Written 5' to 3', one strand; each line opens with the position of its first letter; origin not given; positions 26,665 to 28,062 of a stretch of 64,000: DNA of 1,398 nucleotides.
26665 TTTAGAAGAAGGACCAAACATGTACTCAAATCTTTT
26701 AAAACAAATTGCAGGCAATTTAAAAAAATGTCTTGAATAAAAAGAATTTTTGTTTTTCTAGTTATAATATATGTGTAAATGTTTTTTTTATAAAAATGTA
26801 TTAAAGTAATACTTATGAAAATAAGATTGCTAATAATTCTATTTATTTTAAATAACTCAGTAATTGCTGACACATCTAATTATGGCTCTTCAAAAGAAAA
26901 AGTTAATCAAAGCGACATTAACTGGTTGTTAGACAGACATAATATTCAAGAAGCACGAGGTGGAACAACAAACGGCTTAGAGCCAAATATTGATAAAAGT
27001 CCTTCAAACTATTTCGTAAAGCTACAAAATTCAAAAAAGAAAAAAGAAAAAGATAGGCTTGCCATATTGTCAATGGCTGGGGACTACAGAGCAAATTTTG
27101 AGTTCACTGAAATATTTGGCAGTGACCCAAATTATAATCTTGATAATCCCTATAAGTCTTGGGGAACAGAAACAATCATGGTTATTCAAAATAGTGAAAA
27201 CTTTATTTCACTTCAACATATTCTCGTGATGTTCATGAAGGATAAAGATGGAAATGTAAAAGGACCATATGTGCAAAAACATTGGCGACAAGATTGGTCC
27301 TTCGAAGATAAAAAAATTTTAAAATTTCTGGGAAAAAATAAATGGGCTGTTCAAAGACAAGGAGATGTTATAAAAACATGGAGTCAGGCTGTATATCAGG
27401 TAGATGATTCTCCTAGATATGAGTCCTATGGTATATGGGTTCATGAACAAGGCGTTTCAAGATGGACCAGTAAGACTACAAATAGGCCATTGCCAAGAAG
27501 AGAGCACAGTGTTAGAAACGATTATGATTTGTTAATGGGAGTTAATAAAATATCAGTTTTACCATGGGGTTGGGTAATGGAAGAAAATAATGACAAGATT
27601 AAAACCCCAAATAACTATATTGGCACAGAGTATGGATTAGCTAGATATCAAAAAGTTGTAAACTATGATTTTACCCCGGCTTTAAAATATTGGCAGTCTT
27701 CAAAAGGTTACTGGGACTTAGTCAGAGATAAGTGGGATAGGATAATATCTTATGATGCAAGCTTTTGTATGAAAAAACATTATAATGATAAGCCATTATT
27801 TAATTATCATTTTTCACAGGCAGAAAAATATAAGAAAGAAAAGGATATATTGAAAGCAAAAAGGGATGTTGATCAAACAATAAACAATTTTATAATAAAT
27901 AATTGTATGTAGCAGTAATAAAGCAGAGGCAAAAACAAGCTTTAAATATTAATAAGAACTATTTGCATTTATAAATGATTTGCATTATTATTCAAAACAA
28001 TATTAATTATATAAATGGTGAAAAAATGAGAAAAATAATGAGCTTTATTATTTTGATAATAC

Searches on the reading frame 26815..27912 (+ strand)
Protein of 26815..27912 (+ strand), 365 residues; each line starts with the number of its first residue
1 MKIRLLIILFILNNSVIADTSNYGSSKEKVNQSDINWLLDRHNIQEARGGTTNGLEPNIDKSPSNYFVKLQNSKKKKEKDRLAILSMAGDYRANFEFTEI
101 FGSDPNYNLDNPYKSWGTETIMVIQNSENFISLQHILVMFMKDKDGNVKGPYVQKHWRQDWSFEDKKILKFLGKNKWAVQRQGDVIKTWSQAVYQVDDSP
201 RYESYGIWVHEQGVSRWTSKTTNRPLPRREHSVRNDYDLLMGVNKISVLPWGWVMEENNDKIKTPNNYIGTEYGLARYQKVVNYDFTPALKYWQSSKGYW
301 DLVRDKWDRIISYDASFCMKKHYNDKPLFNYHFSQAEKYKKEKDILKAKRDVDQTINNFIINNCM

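Call 56: search_protein_families(library=pfam, proteins=[window:26815-27912:+], max_evalue=1e-8)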
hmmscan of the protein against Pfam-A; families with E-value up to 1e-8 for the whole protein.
window:26815-27912:+ (365 aa): 1 family
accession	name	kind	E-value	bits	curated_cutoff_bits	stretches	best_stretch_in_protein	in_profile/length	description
PF20311.3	DUF6607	-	3.7e-63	213.9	27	1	72-361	10-295/296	Family of unknown function (DUF6607)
